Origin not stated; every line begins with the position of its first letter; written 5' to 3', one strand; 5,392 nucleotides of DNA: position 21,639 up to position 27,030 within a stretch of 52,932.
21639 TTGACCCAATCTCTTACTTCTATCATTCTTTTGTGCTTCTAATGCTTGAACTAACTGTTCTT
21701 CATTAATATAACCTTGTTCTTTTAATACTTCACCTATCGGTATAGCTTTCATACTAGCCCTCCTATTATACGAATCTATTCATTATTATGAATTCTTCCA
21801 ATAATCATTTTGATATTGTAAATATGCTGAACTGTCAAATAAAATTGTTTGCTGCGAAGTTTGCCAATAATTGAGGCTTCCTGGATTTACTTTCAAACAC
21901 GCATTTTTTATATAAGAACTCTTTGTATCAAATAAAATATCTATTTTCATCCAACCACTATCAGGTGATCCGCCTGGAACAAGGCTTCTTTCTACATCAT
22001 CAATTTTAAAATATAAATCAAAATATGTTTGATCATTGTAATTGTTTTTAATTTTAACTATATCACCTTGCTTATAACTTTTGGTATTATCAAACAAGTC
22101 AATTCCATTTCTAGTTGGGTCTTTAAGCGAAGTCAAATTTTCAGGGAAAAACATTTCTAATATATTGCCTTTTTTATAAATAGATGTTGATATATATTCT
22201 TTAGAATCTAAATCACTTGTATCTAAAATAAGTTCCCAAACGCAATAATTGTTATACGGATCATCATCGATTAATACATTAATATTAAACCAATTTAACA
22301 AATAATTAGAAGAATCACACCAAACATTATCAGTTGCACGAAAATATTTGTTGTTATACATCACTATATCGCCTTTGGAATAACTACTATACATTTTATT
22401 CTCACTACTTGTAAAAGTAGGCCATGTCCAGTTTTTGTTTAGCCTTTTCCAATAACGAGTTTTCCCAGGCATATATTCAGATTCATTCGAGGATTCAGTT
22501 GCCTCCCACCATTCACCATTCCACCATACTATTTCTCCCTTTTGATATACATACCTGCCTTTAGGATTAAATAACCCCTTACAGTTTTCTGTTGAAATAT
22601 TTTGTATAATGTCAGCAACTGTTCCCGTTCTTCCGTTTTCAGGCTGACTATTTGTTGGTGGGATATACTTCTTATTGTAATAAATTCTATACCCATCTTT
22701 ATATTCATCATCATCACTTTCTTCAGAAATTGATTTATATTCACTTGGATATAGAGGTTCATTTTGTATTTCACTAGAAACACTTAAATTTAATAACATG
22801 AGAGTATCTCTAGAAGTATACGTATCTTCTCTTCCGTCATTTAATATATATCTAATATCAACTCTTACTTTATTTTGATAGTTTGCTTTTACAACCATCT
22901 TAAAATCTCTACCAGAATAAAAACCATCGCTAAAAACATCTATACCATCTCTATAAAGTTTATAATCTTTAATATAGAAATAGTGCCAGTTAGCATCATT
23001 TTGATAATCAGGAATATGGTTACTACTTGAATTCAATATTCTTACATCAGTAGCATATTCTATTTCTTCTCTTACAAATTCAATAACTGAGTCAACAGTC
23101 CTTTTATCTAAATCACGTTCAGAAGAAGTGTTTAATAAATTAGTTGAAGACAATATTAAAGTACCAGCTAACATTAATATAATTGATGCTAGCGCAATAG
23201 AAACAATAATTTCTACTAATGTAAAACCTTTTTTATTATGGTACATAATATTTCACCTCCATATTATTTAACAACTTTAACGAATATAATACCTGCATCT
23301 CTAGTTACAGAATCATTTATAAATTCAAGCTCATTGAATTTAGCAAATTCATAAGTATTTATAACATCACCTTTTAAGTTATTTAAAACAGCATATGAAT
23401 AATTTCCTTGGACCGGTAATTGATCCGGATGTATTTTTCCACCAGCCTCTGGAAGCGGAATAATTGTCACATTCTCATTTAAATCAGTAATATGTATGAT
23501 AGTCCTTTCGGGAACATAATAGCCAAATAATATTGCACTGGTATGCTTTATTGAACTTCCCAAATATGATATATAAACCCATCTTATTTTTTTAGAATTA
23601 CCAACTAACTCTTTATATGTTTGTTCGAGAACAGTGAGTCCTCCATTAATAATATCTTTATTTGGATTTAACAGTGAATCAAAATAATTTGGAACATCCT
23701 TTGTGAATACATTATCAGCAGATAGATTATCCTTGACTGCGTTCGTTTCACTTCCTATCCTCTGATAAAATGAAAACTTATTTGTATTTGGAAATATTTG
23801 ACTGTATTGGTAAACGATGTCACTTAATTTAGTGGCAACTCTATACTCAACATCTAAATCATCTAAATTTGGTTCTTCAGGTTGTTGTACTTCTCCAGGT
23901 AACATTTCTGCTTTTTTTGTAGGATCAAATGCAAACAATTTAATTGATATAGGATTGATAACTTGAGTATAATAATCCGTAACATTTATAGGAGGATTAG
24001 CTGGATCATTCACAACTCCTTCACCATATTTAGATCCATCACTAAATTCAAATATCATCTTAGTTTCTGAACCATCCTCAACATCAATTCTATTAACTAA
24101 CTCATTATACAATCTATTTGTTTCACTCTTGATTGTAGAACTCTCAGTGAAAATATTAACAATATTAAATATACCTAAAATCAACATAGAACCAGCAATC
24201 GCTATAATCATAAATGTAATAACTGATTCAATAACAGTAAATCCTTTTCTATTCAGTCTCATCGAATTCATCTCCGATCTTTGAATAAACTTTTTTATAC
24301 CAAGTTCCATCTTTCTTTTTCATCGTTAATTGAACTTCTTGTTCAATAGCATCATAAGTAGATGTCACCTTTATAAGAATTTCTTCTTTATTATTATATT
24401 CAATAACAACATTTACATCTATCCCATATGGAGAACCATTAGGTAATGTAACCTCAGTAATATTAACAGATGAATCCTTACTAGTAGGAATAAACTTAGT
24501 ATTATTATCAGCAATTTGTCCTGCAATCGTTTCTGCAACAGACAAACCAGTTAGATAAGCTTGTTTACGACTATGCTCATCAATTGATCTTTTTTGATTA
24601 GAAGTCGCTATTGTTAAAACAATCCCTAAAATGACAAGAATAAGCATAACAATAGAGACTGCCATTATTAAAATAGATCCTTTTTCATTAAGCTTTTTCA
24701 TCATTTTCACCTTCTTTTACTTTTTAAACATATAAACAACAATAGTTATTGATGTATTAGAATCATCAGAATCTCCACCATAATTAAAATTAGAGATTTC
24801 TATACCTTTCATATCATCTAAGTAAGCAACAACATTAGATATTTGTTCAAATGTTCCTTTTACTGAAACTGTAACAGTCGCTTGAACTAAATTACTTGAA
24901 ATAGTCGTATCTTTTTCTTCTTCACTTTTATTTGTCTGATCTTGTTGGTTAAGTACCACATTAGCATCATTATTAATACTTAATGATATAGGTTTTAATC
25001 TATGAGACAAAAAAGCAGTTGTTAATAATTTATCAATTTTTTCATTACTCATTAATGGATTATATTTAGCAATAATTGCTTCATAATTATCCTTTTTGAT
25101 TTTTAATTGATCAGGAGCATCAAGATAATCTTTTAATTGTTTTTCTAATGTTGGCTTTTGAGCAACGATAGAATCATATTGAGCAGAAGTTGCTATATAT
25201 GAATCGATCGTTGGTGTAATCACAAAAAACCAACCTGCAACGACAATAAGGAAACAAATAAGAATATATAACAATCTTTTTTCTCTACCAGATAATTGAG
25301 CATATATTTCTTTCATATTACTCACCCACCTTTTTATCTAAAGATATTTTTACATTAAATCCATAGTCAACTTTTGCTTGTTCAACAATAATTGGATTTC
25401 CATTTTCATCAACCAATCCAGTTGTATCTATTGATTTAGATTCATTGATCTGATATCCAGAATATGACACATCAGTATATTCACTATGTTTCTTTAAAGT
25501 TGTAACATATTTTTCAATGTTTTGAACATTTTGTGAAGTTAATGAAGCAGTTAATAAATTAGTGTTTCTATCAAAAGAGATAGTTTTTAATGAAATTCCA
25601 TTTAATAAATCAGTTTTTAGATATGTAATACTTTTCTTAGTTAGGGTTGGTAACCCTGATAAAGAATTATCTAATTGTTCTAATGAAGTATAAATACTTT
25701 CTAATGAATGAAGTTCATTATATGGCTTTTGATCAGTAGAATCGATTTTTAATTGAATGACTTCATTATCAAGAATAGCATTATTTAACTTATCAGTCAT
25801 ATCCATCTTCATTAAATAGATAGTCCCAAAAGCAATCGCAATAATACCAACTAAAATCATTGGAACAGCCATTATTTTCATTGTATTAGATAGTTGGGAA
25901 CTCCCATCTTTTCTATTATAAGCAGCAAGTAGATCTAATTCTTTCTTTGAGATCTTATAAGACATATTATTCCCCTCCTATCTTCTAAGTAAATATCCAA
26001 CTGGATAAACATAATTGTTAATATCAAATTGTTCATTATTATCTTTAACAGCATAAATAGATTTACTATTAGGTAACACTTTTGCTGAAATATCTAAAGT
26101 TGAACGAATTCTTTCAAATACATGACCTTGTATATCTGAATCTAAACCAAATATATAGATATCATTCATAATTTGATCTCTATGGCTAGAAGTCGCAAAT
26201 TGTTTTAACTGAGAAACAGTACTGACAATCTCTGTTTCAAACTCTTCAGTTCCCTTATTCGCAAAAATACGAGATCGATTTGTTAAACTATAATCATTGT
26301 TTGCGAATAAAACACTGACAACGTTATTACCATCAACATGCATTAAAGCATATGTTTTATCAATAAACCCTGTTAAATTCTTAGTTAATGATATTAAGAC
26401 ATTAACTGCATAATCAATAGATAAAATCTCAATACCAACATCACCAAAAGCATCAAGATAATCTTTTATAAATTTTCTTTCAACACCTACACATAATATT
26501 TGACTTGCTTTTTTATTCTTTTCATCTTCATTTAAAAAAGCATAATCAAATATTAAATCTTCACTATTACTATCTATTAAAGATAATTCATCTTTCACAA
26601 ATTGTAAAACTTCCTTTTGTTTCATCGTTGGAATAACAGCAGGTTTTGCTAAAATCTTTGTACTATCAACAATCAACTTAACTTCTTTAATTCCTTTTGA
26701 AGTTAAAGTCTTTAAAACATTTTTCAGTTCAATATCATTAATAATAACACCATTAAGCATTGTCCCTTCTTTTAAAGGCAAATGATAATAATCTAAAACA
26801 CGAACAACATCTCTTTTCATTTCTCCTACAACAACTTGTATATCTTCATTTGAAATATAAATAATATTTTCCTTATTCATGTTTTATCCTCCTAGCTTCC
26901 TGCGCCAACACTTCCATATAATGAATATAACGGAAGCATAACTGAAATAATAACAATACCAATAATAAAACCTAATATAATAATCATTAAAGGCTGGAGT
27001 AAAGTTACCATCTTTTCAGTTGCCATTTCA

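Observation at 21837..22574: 486-aa minor pilin carries tandem CBM5/12-like (chitin/glycan-binding) modules: a candidate lectin tip adhesin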

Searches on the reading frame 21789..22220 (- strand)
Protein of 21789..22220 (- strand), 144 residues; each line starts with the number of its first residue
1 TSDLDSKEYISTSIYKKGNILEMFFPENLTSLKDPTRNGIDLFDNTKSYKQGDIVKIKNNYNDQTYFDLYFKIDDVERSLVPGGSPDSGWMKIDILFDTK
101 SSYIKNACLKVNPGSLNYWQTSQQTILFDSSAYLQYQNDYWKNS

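Call 67: predict_structure(alignment_id=A3)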
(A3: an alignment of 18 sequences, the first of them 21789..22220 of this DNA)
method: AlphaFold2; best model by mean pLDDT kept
length: 144 residues; sequences in the alignment: 18
mean_pLDDT: 85.2   pTM: 0.80
mean pLDDT of the five models: 85.2, 83.3, 83.3, 83.1, 81.6
residues with pLDDT >= 90: 75; 70-90: 50; 50-70: 17; < 50: 2
segments of 3 or more residues with pLDDT < 50: none
pLDDT, mean of each block of 10 residues (from residue 1): 57 70 87 88 94 91 85 82 93 94 94 84 92 82 89
secondary structure, 60 per line:
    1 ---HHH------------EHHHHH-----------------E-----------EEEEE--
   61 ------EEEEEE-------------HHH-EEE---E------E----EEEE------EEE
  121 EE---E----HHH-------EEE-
elements in order: H20-24 E54-58 E67-72 E90-92 E108-111 E118-122 E141-143

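Call 69: fold_search(model_id=the predicted structure, library=pdb)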
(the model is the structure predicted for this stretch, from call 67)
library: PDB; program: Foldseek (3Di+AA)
matches with E <= 10: 65; with E <= 0.001: 0
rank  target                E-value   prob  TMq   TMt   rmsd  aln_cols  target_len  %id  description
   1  9rkv_M                4.3e-03  0.96  0.33  0.11  11.5       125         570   12  Agrobacterium phage 7-7-1 tail fibers (released 2025-12-10)
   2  9rkv_N                5.6e-03  0.96  0.33  0.11   8.8       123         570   15  Agrobacterium phage 7-7-1 tail fibers (released 2025-12-10)
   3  9jen_A                7.7e-03  1.00  0.46  0.19   4.4       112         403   12  Chito oligosaccharide deacetylase from vibrio campbellii (VhCOD) complex Tetraacetyl-Chitotetraose Oligosaccharide (Gl (released 2025-09-10)
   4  4nz4_A                8.3e-03  1.00  0.46  0.19   4.3       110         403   13  Structure of Vibrio cholerae chitin de-N-acetylase in complex with 2-(ACETYLAMINO)-2-DEOXY-A-D-GLUCOPYRANOSE (NDG) and (released 2014-08-13)
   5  9jeo_A                1.0e-02  1.00  0.46  0.19   4.4       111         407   13  Chito oligosaccharide deacetylase from vibrio campbellii (VhCOD) in complex with N-acetyl-beta-D-glucosaminyl-1,4-D-gl (released 2025-09-10)
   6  3wx7_A                1.0e-02  0.99  0.43  0.18   4.9       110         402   13  Crystal structure of COD (released 2014-12-03)
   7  4nz1_A                1.1e-02  1.00  0.46  0.19   4.3       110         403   13  Structure of Vibrio cholerae chitin de-N-acetylase in complex with DI(N-ACETYL-D-GLUCOSAMINE) (CBS) in P 21 (released 2014-08-13)
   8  9jeo_D                1.1e-02  1.00  0.46  0.19   4.4       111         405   13  Chito oligosaccharide deacetylase from vibrio campbellii (VhCOD) in complex with N-acetyl-beta-D-glucosaminyl-1,4-D-gl (released 2025-09-10)
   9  8fqc_P1               1.1e-02  0.96  0.36  0.33   9.3       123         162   14  Structure of baseplate with receptor binding complex of Agrobacterium phage Milano (released 2024-01-31)
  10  4nyy_C                1.6e-02  0.99  0.45  0.19   4.4       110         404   13  Structure of Vibrio cholerae chitin de-N-acetylase in complex with acetate ion (ACT) in P 2 21 21 (released 2014-08-13)
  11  4ny2_A                1.7e-02  0.99  0.46  0.19   4.3       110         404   13  Structure of Vibrio cholerae chitin de-N-acetylase in complex with acetate ion (ACT) in P 21 (released 2014-08-13)
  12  8yh4_A                1.9e-02  0.99  0.45  0.19   4.4       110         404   12  Chito oligosaccharide deacetylase from vibrio campbellii (VhCOD) in complex with chitosanbiose (GlcN)2 (released 2025-03-05)
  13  4ny2_B                3.2e-02  0.98  0.44  0.18   4.5       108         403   13  Structure of Vibrio cholerae chitin de-N-acetylase in complex with acetate ion (ACT) in P 21 (released 2014-08-13)
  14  4nyy_A                3.7e-02  0.98  0.45  0.18   4.5       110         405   13  Structure of Vibrio cholerae chitin de-N-acetylase in complex with acetate ion (ACT) in P 2 21 21 (released 2014-08-13)
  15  4nyu                  5.1e-02  0.97  0.45  0.18   4.3       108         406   13  Structure of Vibrio cholerae chitin de-N-acetylase in complex with acetate ion (ACT) in C 2 2 21 (released 2014-08-13)
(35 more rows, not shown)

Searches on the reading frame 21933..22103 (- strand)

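Call 35: search_protein_families(library=pfam, proteins=[window:21933-22103:-], max_evalue=10)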
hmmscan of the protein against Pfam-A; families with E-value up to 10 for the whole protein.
seq(57 aa): 1 family
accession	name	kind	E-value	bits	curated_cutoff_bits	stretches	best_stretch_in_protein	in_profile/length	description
PF02839.19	CBM_5_12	-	0.12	12.9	26.2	1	5-20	3-18/44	Carbohydrate-binding module family 5/12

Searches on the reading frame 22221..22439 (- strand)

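Call 35: search_protein_families(library=pfam, proteins=[window:22221-22439:-], max_evalue=10)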
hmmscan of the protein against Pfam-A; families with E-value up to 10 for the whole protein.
seq(73 aa): 1 family
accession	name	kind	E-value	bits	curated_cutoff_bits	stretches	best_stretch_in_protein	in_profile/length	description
PF02839.19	CBM_5_12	-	0.008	16.6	26.2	1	18-35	6-23/44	Carbohydrate-binding module family 5/12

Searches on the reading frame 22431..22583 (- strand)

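Call 35: search_protein_families(library=pfam, proteins=[window:22431-22583:-], max_evalue=10)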
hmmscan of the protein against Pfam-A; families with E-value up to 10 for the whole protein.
seq(51 aa): 1 family
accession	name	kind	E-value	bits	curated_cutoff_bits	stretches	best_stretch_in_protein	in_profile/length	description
PF21753.2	DACNK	-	0.47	10.6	27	1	10-27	127-144/146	Probable sensor domain DACNK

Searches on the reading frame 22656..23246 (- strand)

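Call 35: search_protein_families(library=pfam, proteins=[window:22656-23246:-], max_evalue=10)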
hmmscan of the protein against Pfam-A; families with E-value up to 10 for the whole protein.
seq(197 aa): 1 family
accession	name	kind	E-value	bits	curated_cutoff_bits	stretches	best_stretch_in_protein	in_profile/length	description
PF07963.17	N_methyl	-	1.7e-07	30.9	21.2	1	3-27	2-26/27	Prokaryotic N-terminal methylation motif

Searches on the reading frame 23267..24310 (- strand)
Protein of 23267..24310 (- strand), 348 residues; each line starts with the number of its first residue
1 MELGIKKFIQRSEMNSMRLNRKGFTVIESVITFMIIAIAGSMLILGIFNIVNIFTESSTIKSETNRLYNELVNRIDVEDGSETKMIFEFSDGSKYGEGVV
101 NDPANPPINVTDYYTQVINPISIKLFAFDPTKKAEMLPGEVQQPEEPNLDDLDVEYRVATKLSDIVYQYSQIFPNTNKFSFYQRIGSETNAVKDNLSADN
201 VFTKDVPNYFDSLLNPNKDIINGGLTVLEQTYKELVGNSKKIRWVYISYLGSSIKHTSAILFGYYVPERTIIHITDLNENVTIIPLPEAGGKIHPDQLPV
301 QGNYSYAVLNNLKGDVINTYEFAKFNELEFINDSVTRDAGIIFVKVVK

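Call 3: search_protein_families(library=pfam, proteins=[window:23267-24310:-], max_evalue=10)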
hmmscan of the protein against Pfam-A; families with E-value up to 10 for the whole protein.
window:23267-24310:- (348 aa): 1 family
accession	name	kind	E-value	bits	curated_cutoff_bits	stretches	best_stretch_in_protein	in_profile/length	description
PF07963.17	N_methyl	-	0.0021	18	21.2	1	20-43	3-26/27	Prokaryotic N-terminal methylation motif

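Call 4: search_protein_families(library=ncbifam, proteins=[window:23267-24310:-], max_evalue=10)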
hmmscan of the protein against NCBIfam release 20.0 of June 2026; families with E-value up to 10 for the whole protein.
window:23267-24310:- (348 aa): 5 families
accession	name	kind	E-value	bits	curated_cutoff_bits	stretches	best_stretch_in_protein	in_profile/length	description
NF041013.1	T4P_ComGE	equivalog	0.029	14.5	49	1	21-71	3-52/83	competence type IV pilus minor pilin ComGE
NF007848.0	PRK10557.1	equivalog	0.04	13.2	120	1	14-75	3-60/192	prepilin peptidase-dependent protein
NF040999.1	pilin_ComGC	equivalog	0.071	13.3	75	1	22-72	2-46/84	competence type IV pilus major pilin ComGC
TIGR01708.2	typeII_sec_gspH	equivalog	0.11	12.5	80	1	22-71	2-47/169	type II secretion system minor pseudopilin GspH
TIGR02532.1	IV_pilin_GFxxxE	domain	0.45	10.4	16.3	1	21-43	1-23/24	prepilin-type N-terminal cleavage/methylation domain-containing protein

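Call 56: find_homologous_proteins(query=window:23267-24310:-, max_evalue=0.001)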
Query window:23267-24310:- (348 aa): 1 proteins with E <= 0.001 among 1149 candidates.
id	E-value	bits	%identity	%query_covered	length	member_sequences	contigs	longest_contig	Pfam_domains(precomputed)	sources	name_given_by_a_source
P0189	2.0e-214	729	100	95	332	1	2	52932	-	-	-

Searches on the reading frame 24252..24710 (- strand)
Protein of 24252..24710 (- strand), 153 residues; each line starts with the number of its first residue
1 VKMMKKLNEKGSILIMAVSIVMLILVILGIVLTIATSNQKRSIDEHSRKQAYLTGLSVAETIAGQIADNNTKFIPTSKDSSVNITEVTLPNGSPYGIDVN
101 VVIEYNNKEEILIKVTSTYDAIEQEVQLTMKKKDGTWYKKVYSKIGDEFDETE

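Call 3: search_protein_families(library=pfam, proteins=[window:24252-24710:-], max_evalue=10)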
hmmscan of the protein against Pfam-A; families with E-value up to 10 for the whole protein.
window:24252-24710:- (153 aa): 4 families
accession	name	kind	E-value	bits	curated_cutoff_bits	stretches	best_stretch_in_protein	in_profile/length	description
PF07666.16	MpPF26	-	0.0006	20.2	37.2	1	11-44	5-41/75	M penetrans paralogue family 26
PF06143.16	Baculo_11_kDa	-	0.0042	17.1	28.4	1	15-56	40-81/84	Baculovirus 11 kDa family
PF19607.4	DUF6112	-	0.017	15.4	25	1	11-53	21-63/88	Family of unknown function (DUF6112)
PF15102.11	TMEM154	-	0.059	13.6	30.3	1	5-48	56-99/153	TMEM154 protein family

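Call 4: search_protein_families(library=ncbifam, proteins=[window:24252-24710:-], max_evalue=10)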
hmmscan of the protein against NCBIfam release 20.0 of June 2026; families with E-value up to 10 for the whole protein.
window:24252-24710:- (153 aa): 4 families
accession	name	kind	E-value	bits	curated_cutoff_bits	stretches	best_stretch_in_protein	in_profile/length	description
NF041014.1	pilin_ComGG_2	equivalog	0.005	17.4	40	1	10-66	4-60/101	competence type IV pilus minor pilin ComGG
NF006283.1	PRK08455.1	equivalog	0.034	13.8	187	1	8-51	14-57/182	flagellar basal body-associated protein FliL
NF051432.1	PepSY_MTB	domain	0.038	14.5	60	1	14-94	7-83/101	PepSY domain-containing protein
NF051431.1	Rv0361_Cterm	subfamily_domain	0.1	12.8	37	1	87-137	85-136/140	Rv0361 family membrane protein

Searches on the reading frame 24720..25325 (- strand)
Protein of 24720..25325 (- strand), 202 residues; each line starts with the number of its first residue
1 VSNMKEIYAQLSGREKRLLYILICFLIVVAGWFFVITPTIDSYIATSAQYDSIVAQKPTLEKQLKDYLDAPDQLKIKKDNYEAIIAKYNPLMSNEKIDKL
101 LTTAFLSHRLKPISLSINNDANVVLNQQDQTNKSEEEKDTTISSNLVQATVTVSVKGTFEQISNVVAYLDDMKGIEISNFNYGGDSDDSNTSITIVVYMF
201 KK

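Call 12: search_protein_families(library=pfam, proteins=[window:24720-25325:-], max_evalue=0.001)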
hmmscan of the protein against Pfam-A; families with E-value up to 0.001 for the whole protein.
window:24720-25325:- (202 aa): 1 family
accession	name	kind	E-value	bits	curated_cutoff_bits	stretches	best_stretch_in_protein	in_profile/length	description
PF04612.17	T2SSM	-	4.5e-07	30.7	27.8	1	1-69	1-69/160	Type II secretion system (T2SS), protein M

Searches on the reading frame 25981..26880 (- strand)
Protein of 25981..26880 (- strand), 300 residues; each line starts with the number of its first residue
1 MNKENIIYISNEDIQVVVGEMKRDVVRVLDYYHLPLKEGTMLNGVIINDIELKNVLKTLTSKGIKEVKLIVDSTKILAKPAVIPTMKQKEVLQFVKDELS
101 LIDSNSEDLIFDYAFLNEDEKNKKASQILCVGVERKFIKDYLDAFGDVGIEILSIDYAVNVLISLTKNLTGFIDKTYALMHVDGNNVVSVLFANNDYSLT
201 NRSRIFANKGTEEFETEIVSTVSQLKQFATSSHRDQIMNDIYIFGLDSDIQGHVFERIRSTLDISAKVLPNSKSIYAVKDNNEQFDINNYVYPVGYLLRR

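Call 12: search_protein_families(library=pfam, proteins=[window:25981-26880:-], max_evalue=0.001)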
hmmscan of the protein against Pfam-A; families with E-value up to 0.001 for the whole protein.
window:25981-26880:- (300 aa): 1 family
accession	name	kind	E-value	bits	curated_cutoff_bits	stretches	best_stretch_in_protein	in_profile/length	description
PF11104.14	PilM_2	-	4.5e-06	26.3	27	1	9-203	4-207/340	Type IV pilus assembly protein PilM;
